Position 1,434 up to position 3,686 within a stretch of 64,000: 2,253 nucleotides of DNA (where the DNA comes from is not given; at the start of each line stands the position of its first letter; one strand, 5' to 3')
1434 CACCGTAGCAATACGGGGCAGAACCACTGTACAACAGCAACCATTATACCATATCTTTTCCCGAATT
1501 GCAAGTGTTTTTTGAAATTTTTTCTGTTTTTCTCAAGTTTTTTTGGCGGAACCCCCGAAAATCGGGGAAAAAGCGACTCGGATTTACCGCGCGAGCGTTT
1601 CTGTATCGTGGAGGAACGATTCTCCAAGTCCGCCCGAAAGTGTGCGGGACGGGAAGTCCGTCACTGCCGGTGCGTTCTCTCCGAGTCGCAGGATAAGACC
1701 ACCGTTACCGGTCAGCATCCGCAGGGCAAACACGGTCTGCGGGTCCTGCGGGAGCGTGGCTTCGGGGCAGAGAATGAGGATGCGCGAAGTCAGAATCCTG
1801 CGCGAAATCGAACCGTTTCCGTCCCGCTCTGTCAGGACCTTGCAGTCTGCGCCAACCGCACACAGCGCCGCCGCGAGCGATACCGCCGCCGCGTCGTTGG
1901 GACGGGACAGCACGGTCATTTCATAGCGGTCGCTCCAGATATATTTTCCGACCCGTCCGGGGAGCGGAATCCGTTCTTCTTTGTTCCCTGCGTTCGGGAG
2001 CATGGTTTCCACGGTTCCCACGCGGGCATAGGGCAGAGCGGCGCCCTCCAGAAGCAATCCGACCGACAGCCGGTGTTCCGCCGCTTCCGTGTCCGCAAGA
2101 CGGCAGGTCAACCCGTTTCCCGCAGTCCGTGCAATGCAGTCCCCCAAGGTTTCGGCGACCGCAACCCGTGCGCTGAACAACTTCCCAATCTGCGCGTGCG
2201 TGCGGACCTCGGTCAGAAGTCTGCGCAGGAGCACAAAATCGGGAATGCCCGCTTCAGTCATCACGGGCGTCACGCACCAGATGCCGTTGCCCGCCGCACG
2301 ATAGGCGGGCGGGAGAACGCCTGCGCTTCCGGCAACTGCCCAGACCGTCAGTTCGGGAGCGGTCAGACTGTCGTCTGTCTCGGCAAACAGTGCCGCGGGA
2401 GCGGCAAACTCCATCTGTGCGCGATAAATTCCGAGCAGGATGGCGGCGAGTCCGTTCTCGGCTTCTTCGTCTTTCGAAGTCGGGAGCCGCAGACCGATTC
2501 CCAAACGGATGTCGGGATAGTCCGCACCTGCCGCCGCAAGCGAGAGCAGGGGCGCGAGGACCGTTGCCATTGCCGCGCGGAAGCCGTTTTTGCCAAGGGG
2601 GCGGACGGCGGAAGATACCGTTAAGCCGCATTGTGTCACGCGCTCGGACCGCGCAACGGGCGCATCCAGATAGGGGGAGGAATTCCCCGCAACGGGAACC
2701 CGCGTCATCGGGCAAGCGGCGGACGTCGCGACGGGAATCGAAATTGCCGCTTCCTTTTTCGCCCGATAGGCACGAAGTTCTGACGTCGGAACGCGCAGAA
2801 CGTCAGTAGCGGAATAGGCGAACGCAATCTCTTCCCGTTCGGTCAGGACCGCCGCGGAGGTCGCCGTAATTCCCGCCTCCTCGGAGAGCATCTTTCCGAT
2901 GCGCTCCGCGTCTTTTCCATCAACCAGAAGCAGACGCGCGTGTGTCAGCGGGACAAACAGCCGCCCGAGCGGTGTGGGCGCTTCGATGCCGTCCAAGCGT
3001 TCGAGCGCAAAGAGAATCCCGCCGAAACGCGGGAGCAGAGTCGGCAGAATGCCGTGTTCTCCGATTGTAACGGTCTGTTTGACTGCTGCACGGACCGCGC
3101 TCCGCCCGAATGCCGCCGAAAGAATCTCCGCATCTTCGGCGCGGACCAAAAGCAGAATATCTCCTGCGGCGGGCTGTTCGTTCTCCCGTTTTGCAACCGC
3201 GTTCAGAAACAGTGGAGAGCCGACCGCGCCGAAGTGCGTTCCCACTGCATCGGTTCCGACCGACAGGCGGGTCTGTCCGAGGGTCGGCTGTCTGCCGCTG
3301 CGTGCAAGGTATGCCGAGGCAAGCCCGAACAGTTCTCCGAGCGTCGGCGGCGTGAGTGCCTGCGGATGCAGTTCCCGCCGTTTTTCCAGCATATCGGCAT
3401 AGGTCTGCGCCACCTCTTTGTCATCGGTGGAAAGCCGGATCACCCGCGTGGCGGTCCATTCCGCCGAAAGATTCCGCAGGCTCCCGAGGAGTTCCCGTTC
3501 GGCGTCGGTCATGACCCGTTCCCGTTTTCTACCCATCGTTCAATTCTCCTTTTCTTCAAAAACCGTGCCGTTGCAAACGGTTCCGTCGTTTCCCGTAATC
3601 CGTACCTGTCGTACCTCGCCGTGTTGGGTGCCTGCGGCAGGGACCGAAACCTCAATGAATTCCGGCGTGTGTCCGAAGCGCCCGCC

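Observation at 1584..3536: Open but apparently catalytically dead PurL derivative behind mtaB (candidate pseudoenzyme)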

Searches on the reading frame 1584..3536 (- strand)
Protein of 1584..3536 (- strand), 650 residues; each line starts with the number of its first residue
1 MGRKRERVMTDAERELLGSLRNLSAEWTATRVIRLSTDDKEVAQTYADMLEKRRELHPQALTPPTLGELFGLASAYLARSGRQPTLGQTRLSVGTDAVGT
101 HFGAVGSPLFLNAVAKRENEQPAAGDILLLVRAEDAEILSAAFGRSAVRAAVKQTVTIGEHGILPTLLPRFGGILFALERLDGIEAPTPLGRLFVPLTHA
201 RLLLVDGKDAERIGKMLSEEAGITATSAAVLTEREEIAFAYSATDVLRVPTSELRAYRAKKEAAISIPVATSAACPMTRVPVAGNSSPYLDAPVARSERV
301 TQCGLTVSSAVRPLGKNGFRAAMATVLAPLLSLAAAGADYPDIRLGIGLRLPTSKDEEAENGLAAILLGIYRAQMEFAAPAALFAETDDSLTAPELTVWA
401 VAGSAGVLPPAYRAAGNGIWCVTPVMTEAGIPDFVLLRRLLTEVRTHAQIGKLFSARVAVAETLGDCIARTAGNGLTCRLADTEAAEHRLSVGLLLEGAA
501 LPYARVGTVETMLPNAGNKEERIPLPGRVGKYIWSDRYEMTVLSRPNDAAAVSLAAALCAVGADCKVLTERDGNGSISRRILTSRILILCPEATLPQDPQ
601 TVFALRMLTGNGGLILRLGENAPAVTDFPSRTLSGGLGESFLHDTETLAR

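Call 3: search_protein_families(library=pfam, proteins=[window:1584-3536:-], max_evalue=1)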
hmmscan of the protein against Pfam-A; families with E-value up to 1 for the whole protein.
window:1584-3536:- (650 aa): 0 families

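Call 4: search_protein_families(library=ncbifam, proteins=[window:1584-3536:-], max_evalue=1)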
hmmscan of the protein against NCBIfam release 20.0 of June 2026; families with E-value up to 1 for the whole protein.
window:1584-3536:- (650 aa): 2 families
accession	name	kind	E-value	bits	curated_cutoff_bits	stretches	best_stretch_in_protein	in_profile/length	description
TIGR01857.1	FGAM-synthase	equivalog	2.1e-05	22.2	1057.05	1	316-487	708-887/1239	phosphoribosylformylglycinamidine synthase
NF007615.0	PRK10263.1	equivalog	0.064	10.9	1566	1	314-355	568-610/1355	DNA translocase FtsK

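Call 5: search_solved_structures(query=window:1584-3536:-, max_evalue=10, show_alignments=3)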
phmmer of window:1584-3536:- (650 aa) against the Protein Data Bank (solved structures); distinct sequences matched with E-value up to 10: 1.
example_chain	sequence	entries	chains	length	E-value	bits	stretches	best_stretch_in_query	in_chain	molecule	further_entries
2iv7_A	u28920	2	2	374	0.16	13.8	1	190-297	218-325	LIPOPOLYSACCHARIDE CORE BIOSYNTHESIS PROTEIN RFAG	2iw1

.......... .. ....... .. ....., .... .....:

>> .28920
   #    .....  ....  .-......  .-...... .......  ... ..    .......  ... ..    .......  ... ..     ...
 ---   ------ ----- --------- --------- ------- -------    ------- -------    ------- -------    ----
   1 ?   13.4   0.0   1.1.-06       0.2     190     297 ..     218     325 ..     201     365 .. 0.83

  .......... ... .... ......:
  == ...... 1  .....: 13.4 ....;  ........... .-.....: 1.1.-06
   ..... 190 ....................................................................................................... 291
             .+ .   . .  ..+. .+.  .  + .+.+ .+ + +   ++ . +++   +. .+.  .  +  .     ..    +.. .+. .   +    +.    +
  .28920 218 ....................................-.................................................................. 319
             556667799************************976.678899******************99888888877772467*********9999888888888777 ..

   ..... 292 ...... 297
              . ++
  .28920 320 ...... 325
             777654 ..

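Call 6: find_homologous_proteins(query=window:1584-3536:-, max_evalue=0.001)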
Query window:1584-3536:- (650 aa): 22 proteins with E <= 0.001 among 8000 candidates.
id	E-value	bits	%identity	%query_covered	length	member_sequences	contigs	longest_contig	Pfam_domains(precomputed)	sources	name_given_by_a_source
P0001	0.0e+0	1392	99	100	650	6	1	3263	-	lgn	-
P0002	0.0e+0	1377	98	100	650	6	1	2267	-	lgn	-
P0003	0.0e+0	1063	75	100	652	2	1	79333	-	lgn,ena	-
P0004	0.0e+0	1051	76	100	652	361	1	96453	-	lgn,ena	-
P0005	6.1e-290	981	73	99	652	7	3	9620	-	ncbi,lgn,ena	-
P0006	6.2e-221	753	58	99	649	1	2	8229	-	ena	-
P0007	1.6e-216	739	77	70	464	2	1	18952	-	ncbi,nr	ncbi:MAG TPA: hypothetical protein DDW30_03500, partial [Clostridiales bacterium]|nr:hypothetical pr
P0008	6.1e-215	734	57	99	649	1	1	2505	-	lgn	-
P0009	2.8e-199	682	55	99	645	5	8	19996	-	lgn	-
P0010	4.6e-199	681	55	100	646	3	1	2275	-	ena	-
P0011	2.2e-189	649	54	100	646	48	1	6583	-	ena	-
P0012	6.3e-182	625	51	100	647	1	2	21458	-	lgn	-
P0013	2.1e-181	623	51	100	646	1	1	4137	-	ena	-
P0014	1.6e-180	620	52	100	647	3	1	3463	-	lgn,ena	-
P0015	1.1e-178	614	52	100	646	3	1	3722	-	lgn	-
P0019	1.5e-169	584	49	100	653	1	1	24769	-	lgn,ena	-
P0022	1.0e-122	429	46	79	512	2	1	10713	-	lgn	-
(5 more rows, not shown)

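Call 10: search_solved_structures(query=A1, max_evalue=10, show_alignments=5)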
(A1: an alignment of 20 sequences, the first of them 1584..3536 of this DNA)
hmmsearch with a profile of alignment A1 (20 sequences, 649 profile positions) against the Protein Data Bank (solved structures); distinct sequences matched with E-value up to 10: 3.
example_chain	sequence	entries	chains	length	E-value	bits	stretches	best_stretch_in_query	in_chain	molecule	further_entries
9vfu_F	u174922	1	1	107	1.7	9.9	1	393-419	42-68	VL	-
7x2g_L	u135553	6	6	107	1.7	9.9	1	393-419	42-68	2E6 light chain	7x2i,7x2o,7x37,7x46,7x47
8t05_D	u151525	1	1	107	1.7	9.9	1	393-419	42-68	1A1 Fab light chain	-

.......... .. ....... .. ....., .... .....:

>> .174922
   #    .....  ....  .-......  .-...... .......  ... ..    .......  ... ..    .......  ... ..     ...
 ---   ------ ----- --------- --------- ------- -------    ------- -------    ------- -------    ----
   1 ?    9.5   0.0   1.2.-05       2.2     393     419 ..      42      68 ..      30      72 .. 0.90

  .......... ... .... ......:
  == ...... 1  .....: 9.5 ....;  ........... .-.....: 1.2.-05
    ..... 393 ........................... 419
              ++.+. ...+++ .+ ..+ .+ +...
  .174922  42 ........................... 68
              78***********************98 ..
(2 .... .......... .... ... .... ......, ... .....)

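Call 11: search_protein_families(library=ncbifam, alignment_id=A1, max_evalue=1)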
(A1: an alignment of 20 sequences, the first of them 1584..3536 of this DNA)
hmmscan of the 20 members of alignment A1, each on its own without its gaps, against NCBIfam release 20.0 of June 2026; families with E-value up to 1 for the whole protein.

A. member 1, window:1584-3536:- (650 aa): 2 families
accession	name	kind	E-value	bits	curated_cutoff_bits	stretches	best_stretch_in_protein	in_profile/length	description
TIGR01857.1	FGAM-synthase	equivalog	2.1e-05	22.2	1057.05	1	316-487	708-887/1239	phosphoribosylformylglycinamidine synthase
NF007615.0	PRK10263.1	equivalog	0.064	10.9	1566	1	314-355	568-610/1355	DNA translocase FtsK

B. families by the number of members that match (of 20 scanned): 7 families
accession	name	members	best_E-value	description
TIGR01857.1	FGAM-synthase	10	2.1e-05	phosphoribosylformylglycinamidine synthase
NF007615.0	PRK10263.1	8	0.0012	DNA translocase FtsK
NF040810.1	BenC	2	0.018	benzoate 1,2-dioxygenase electron transfer component BenC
NF052665.1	CC0731_fam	1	0.15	CC0731 family SpdR-regulated protein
NF011495.0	PRK14903.1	1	0.17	16S rRNA (cytosine(967)-C(5))-methyltransferase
TIGR01736.1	FGAM_synth_II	1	0.18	phosphoribosylformylglycinamidine synthase subunit PurL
TIGR00446.1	nop2p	1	0.2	NOL1/NOP2/sun family putative RNA methylase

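Call 12: search_protein_families(library=pfam, alignment_id=A1, max_evalue=10)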
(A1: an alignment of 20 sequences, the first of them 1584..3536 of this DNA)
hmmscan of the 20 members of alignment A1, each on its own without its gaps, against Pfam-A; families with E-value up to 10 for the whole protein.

A. member 1, window:1584-3536:- (650 aa): 0 families

B. families by the number of members that match (of 20 scanned): 2 families
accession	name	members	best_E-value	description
PF10983.13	DUF2793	2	0.043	Protein of unknown function (DUF2793)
PF20073.4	DUF6469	1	0.29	Domain of unknown function (DUF6469)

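Call 15: find_encoding_contigs(protein=P0004, flank=8000, max_places=3)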
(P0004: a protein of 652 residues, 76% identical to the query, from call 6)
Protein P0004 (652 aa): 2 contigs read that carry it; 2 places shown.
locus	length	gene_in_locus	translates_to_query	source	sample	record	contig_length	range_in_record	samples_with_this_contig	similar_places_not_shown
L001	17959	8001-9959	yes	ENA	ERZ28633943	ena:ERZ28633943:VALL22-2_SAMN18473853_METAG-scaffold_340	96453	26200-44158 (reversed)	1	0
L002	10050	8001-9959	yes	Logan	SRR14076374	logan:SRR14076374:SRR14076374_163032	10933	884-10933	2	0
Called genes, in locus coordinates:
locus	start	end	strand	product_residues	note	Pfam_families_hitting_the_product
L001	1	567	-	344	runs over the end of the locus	-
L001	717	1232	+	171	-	-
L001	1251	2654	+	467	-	PF01471:PG_binding_1, PF09374:PG_binding_3 (faint), PF01471:PG_binding_1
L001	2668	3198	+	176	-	PF01471:PG_binding_1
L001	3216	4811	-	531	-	PF20154:LNT_N, PF00795:CN_hydrolase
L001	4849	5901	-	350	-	PF00849:PseudoU_synth_2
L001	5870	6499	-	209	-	PF14681:UPRTase, PF00156:Pribosyltran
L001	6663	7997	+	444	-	PF00919:UPF0004, PF04055:Radical_SAM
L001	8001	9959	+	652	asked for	-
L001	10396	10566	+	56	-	PF00830:Ribosomal_L28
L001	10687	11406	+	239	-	PF21778:DUF6873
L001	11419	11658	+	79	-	PF05979:DUF896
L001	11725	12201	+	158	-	PF02367:TsaE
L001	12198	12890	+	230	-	PF00814:TsaD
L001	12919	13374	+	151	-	PF02502:LacAB_rpiB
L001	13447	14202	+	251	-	PF01128:IspD, PF02348:CTP_transf_3 (weak), PF12804:NTP_transf_3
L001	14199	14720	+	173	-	PF02542:YgbB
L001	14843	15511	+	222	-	PF00834:Ribul_P_3_epim, PF00215:OMPdecase (faint)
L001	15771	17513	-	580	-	PF00933:Glyco_hydro_3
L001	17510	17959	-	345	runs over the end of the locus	PF02653:BPD_transp_2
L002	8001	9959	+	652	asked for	-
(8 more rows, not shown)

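Call 16: find_encoding_contigs(protein=P0019, flank=8000, max_places=3)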
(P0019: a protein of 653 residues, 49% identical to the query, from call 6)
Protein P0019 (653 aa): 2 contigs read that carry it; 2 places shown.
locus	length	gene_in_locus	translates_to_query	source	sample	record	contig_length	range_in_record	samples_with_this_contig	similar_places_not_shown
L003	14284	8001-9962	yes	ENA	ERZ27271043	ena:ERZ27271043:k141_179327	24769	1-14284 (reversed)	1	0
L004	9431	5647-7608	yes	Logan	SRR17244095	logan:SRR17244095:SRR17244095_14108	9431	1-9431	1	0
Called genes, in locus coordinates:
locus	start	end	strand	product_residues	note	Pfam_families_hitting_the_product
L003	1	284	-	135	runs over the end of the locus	-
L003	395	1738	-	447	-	PF00342:PGI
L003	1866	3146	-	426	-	PF00768:Peptidase_S11, PF13354:Beta-lactamase2, PF07943:PBP5_C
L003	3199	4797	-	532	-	PF20154:LNT_N, PF00795:CN_hydrolase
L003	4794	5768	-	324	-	PF00849:PseudoU_synth_2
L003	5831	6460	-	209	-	PF14681:UPRTase, PF00156:Pribosyltran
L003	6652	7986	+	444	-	PF00919:UPF0004, PF04055:Radical_SAM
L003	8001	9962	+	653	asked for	-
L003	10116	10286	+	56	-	PF00830:Ribosomal_L28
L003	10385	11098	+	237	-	PF21778:DUF6873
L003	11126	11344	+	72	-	PF05979:DUF896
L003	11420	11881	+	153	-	PF02367:TsaE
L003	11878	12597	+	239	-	PF00814:TsaD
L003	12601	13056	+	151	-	PF02502:LacAB_rpiB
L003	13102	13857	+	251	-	PF01128:IspD, PF02348:CTP_transf_3 (weak), PF12804:NTP_transf_3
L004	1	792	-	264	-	?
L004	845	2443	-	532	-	PF20154:LNT_N, PF00795:CN_hydrolase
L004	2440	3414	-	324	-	PF00849:PseudoU_synth_2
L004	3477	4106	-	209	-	PF14681:UPRTase, PF00156:Pribosyltran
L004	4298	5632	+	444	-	PF00919:UPF0004, PF04055:Radical_SAM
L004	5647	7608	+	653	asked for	-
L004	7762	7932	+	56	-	PF00830:Ribosomal_L28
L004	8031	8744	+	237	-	PF21778:DUF6873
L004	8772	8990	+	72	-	PF05979:DUF896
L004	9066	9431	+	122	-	?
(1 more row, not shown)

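Call 22: predict_structure(alignment_id=A1)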
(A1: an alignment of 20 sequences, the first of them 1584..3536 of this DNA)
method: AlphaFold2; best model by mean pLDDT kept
length: 650 residues; sequences in the alignment: 20
mean_pLDDT: 78.2   pTM: 0.64
mean pLDDT of the five models: 78.2, 78.1, 71.2, 71.2, 53.8
residues with pLDDT >= 90: 125; 70-90: 385; 50-70: 90; < 50: 50
segments of 3 or more residues with pLDDT < 50: 1-4, 81-85, 117-119, 282-295, 473-487, 511-515, 531-534
pLDDT, mean of each block of 10 residues (from residue 1): 62 86 63 83 88 77 75 64 51 67 74 59 85 87 77 80 83 89 89 90 89 90 92 88 87 69 76 66 39 53 81 83 91 90 87 82 90 86 80 89 81 71 82 90 91 86 70 45 50 84 70 51 69 63 89 86 90 90 91 90 86 85 81 79 83
secondary structure, 60 per line:
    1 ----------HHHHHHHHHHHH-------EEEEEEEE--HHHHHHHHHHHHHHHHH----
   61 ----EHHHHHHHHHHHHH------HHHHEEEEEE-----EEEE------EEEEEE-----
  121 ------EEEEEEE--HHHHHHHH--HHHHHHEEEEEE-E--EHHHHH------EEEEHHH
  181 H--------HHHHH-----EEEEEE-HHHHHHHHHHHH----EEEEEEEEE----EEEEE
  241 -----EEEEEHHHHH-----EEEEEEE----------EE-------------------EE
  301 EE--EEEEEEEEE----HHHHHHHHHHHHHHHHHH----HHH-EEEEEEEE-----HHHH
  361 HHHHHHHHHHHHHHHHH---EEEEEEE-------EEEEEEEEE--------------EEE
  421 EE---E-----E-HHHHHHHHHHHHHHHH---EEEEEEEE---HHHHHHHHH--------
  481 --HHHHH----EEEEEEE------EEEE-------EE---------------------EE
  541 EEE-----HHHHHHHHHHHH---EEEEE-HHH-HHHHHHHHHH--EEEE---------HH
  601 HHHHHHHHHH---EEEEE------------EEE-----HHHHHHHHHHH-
elements in order: H11-22 E30-37 H40-56 H66-78 H85-88 E89-94 E100-103 E110-115 E127-133 H136-143 H146-151 E152-157 H163-167 E174-177 H178-181 H190-194 E200-205 H207-218 E223-231 E236-240 E246-250 H251-255 E261-267 E299-302 E305-313 H318-335 E344-351 H357-377 E381-387 E395-403 E418-422 H434-449 E453-460 H464-472 H483-487 E492-498 E505-508 E539-543 H549-560 E564-568 H574-583 E586-589 H599-610 E614-618 E631-633 H639-649

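Call 24: fold_search(model_id=the predicted structure, library=pdb)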
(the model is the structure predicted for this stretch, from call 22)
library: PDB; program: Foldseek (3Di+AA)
matches with E <= 10: 1484; with E <= 0.001: 104
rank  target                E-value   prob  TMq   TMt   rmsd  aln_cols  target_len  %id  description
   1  2hs0                  3.1e-16  1.00  0.37  0.40   7.5       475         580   13  T. maritima PurL complexed with ATP (released 2007-01-09)
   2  4lgy                  4.8e-16  1.00  0.36  0.21  19.8       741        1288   12  Importance of Hydrophobic Cavities in Allosteric Regulation of Formylglycinamide Synthetase: Insight from Xenon Trapping (released 2013-12-11)
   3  3d54_A                9.6e-16  1.00  0.35  0.38  10.6       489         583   12  Structure of PurLQS from Thermotoga maritima (released 2008-07-22)
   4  1vk3                  1.8e-15  1.00  0.37  0.41   7.5       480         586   14  Crystal structure of Phosphoribosylformylglycinamidine synthase II (TM1246) from Thermotoga maritima at 2.15 A resolutio (released 2004-05-11)
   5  6jt7                  2.0e-15  1.00  0.36  0.21  19.7       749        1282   11  Crystal structure of 452-453_deletion mutant of FGAM Synthetase (released 2020-03-04)
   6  4l78                  2.1e-15  1.00  0.36  0.21  20.4       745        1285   11  Xenon Trapping and Statistical Coupling Analysis Uncover Regions Important for Structure and Function of Multidomain Pro (released 2013-12-11)
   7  2hru                  3.0e-15  1.00  0.35  0.38   8.5       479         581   14  T. maritima PurL complexed with ADP (released 2007-01-09)
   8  3viu                  3.6e-15  1.00  0.41  0.38   8.1       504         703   13  Crystal structure of PurL from thermus thermophilus (released 2012-01-18)
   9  6lyl                  4.2e-15  1.00  0.36  0.21  19.9       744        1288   11  Crystal structure of S1052D mutant of Formylglycinamidine synthetase (released 2021-02-17)
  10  2hry                  5.3e-15  1.00  0.40  0.44  12.0       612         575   12  T. maritima PurL complexed with AMPPCP (released 2007-01-09)
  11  2hs3                  5.9e-15  1.00  0.37  0.39   7.7       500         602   13  T. maritima PurL complexed with FGAR (released 2007-01-09)
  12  6jt8                  8.8e-15  1.00  0.36  0.21  19.8       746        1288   12  Crystal structure of 450-451_deletion mutant of FGAM Synthetase (released 2020-03-04)
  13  6lyk                  8.8e-15  1.00  0.36  0.21  20.1       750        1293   11  Crystal Structure of R1263A mutant of Formylglycinamidine Synthetase (released 2021-02-17)
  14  6jt9                  1.0e-14  1.00  0.37  0.21  20.0       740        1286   12  Crystal Structure of D464A mutant of FGAM Synthetase (released 2020-03-04)
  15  6lym                  1.2e-14  1.00  0.35  0.21  19.8       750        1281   12  Crystal structure of D657A mutant of formylglycinamidine synthetase (released 2021-02-17)
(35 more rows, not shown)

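Call 25: search_protein_representatives(alignment_id=A1)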
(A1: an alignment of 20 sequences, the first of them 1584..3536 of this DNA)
Query: 20 sequences, 649 profile positions. Proteins with E-value up to 0.001 (for the whole library): 438; up to 1e-10: 284; up to 1e-30: 129. The best 150 are listed.
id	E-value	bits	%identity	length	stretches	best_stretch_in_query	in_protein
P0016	0.0e+00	1043.1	-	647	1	1-648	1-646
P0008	1.5e-296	1001.3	-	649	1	1-648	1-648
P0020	5.9e-293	989.5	-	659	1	2-647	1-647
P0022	6.1e-206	702.0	-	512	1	4-518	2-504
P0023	1.6e-197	674.1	-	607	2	2-444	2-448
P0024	6.3e-145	500.4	-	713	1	4-646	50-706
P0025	5.9e-133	460.8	-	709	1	5-646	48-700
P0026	2.7e-121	422.3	-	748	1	14-644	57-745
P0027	5.6e-121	421.2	-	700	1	3-644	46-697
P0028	1.8e-120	419.5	-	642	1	17-641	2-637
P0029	1.1e-118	413.7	-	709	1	5-645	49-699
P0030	4.1e-118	411.8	-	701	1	7-621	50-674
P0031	7.0e-112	391.2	-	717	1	7-644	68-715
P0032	7.5e-111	387.8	-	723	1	4-644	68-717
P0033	2.1e-110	386.3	-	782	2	3-484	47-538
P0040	9.2e-101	354.4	-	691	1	5-636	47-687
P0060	5.5e-89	315.5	-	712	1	7-646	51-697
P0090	2.7e-75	270.3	-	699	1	4-646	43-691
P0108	7.6e-61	222.6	-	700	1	5-644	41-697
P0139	5.1e-34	133.9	-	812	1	29-623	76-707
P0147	8.9e-31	123.2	-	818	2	136-515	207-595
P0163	4.2e-26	107.8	-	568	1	9-481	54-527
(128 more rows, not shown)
